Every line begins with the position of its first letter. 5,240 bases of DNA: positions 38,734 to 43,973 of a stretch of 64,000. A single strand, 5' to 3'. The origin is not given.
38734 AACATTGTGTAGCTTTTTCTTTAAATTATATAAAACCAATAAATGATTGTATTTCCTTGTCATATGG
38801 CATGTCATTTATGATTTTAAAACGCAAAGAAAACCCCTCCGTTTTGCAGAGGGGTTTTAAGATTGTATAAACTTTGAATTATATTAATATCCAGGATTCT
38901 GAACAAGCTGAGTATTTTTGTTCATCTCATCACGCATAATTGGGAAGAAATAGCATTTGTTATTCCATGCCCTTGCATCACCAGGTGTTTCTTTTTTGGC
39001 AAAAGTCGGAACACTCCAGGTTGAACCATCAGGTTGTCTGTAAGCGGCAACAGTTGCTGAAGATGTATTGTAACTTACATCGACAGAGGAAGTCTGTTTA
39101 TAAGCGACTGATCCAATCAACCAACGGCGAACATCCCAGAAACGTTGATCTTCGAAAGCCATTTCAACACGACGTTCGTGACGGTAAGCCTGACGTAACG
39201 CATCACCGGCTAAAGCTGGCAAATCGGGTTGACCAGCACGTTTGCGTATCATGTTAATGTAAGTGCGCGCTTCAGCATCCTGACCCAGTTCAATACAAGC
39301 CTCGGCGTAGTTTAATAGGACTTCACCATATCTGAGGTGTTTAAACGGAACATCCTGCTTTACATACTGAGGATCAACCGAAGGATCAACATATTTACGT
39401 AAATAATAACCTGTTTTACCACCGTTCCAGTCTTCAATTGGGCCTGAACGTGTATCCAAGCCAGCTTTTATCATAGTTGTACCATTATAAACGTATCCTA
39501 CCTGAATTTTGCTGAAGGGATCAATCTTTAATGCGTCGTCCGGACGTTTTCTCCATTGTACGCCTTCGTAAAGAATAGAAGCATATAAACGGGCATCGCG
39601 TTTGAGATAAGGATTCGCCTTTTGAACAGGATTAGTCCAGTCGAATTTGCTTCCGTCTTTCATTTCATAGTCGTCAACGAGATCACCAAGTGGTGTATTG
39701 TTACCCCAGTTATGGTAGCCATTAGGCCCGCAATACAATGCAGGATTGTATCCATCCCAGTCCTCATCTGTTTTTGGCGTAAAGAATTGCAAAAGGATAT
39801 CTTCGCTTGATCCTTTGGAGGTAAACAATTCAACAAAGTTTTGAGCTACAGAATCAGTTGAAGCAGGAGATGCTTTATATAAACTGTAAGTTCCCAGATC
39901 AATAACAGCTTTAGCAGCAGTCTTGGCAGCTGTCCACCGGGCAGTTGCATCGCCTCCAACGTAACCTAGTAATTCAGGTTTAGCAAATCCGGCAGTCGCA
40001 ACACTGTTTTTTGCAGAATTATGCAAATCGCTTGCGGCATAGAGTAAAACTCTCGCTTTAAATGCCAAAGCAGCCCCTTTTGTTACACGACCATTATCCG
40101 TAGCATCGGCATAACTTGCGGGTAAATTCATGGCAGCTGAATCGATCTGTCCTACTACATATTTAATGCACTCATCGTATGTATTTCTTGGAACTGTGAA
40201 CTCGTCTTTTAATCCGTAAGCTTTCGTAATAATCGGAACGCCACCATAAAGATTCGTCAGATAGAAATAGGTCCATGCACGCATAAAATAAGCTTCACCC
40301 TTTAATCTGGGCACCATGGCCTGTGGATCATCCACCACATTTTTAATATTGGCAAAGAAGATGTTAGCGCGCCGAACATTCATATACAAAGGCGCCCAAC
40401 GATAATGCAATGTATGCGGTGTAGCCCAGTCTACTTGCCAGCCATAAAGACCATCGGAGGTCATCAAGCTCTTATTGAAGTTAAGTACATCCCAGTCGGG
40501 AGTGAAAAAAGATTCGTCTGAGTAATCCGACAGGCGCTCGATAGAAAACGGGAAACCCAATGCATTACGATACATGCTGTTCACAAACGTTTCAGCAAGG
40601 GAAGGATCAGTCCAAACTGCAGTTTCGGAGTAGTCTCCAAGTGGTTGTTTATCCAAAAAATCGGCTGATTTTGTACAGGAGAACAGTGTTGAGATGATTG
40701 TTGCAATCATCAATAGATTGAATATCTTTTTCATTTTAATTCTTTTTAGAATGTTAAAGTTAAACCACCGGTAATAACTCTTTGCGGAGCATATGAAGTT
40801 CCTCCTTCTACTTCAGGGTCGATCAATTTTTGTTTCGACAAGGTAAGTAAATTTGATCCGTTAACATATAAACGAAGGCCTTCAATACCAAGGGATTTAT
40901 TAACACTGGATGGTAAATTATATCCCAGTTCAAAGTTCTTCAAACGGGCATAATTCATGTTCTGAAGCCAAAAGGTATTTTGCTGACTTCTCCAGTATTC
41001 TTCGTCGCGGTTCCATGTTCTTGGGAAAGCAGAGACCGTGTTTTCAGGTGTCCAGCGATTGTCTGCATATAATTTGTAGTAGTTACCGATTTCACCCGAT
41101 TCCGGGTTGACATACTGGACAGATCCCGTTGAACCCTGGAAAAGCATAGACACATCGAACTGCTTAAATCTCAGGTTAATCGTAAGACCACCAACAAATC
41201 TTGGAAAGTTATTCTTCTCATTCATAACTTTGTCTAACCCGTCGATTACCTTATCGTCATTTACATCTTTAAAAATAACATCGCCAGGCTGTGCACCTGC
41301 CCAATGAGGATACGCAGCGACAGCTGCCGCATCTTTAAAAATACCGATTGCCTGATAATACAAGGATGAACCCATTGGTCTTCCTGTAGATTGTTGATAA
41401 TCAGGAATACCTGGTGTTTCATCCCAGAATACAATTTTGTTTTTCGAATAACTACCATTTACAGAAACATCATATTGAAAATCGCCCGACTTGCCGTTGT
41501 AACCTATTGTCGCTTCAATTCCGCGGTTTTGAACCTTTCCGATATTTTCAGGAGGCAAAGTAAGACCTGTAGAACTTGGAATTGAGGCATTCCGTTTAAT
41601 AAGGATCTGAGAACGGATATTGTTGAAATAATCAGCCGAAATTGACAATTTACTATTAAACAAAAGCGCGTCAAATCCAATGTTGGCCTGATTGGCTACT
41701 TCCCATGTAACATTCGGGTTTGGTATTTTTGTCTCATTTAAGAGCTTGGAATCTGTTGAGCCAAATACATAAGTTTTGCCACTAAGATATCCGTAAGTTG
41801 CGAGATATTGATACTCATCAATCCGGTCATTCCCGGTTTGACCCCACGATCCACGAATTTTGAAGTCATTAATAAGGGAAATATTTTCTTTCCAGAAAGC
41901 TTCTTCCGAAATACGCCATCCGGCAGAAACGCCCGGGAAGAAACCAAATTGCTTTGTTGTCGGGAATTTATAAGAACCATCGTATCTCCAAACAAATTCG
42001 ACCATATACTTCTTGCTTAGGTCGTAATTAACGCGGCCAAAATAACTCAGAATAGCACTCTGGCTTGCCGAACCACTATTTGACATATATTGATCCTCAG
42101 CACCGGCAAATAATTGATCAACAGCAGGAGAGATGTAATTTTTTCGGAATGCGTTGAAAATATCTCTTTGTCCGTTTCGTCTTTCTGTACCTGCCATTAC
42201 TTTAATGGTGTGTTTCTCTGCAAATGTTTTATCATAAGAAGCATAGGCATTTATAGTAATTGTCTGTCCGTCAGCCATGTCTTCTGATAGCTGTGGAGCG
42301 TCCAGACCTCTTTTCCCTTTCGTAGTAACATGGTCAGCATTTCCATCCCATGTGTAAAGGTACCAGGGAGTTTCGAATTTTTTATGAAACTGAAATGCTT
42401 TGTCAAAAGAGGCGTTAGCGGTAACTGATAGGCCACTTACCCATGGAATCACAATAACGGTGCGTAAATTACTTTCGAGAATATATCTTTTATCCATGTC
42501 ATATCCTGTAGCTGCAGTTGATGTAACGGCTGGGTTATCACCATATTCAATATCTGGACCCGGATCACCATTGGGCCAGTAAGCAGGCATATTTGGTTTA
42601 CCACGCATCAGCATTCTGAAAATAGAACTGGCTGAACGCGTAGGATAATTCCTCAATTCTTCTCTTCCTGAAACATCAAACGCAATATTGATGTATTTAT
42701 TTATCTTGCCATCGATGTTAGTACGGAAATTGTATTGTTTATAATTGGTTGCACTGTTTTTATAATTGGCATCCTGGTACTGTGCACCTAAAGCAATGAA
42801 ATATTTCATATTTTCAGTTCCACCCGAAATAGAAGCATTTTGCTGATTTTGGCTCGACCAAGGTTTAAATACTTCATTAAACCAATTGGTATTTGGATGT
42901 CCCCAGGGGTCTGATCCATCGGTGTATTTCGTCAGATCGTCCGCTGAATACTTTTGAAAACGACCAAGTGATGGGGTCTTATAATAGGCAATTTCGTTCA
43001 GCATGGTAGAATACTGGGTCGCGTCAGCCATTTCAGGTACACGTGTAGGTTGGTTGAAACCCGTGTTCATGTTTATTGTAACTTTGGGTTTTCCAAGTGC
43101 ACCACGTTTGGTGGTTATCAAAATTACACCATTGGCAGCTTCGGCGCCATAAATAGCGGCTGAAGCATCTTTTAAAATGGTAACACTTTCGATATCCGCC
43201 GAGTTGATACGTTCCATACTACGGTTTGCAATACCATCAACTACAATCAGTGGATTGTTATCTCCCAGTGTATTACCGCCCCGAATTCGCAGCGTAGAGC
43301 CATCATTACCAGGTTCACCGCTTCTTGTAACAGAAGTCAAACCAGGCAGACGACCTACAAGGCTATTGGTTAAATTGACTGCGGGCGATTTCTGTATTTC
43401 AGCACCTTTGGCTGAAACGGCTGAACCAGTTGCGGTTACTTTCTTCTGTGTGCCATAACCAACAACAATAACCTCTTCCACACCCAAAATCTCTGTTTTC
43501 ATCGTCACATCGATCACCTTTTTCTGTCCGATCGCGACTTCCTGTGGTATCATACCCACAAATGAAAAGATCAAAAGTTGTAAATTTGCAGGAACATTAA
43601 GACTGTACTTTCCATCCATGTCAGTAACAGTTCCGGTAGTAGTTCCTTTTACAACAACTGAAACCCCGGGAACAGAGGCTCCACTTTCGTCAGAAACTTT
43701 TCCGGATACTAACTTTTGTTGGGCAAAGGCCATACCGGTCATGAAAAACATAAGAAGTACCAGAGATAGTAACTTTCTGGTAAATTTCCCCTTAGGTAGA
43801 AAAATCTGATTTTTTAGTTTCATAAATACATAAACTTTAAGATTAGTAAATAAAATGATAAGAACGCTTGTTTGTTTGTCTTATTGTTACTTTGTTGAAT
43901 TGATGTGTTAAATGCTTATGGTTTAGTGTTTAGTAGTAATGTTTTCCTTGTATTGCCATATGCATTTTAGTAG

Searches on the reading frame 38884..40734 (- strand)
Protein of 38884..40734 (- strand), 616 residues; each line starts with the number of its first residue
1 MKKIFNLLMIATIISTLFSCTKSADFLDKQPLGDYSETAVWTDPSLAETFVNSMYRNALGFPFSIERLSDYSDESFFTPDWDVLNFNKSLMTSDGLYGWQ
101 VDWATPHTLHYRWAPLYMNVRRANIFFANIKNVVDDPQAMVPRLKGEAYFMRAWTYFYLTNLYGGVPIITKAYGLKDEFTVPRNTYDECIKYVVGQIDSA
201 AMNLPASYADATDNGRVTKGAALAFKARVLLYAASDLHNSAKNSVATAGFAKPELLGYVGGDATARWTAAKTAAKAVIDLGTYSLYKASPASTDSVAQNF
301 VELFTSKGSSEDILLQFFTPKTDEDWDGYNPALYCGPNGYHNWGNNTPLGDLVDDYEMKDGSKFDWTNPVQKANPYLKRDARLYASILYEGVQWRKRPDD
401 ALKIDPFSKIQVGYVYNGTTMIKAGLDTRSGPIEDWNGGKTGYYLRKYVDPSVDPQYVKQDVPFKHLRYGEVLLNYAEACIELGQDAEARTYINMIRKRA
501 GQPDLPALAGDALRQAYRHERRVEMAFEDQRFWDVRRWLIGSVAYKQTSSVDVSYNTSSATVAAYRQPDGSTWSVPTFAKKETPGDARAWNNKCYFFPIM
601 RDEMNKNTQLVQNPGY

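Call 5: search_protein_families(library=pfam, proteins=[window:38884-40734:-], max_evalue=0.001)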
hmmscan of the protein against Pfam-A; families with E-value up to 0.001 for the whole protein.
window:38884-40734:- (616 aa): 2 families
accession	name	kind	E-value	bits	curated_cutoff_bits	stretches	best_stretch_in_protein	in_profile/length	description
PF07980.17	SusD_RagB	-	5.8e-57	194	23.1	1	314-616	5-297/297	SusD family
PF14322.12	SusD-like_3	-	2.4e-26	93.6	27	1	25-231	1-191/191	Starch-binding associating with outer membrane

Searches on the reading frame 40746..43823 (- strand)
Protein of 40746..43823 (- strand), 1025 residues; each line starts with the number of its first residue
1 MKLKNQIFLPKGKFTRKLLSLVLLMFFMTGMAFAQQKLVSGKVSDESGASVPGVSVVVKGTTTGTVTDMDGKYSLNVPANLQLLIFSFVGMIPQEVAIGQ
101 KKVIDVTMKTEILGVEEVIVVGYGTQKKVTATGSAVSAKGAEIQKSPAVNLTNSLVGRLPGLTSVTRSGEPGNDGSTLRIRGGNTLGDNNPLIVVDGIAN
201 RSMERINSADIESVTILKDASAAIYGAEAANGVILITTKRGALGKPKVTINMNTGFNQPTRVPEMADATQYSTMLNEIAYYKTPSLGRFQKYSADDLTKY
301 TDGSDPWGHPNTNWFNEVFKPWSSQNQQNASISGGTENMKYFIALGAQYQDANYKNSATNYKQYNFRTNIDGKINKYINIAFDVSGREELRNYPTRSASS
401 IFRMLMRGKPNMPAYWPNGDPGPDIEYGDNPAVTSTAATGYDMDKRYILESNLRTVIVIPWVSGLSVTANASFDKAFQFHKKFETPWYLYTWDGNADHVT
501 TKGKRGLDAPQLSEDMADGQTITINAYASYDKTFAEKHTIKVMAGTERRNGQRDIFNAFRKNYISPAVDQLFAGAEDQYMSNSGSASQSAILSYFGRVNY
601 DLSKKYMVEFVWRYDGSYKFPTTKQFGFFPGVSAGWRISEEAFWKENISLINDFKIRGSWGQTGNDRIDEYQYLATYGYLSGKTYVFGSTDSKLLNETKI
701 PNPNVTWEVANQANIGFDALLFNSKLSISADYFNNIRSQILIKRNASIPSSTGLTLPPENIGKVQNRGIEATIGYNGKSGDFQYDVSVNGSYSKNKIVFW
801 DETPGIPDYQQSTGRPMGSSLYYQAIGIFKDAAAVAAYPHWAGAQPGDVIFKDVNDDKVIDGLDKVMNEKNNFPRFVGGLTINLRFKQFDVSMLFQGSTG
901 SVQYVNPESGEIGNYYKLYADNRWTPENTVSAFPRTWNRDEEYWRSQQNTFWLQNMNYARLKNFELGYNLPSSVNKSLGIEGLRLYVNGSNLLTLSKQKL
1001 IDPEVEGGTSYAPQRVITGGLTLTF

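Call 5: search_protein_families(library=pfam, proteins=[window:40746-43823:-], max_evalue=0.001)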
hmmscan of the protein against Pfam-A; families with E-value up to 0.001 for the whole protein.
window:40746-43823:- (1025 aa): 3 families
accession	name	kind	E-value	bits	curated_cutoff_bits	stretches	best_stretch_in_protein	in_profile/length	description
PF13715.12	CarbopepD_reg_2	-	1.6e-18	66.9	32.2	1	39-120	1-88/88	CarboxypepD_reg-like domain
PF07715.20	Plug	-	2.4e-17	63.8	23.9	1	130-233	4-107/107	TonB-dependent Receptor Plug Domain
PF13620.12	CarboxypepD_reg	-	6e-12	46.2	32.3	1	39-109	2-82/82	Carboxypeptidase regulatory-like domain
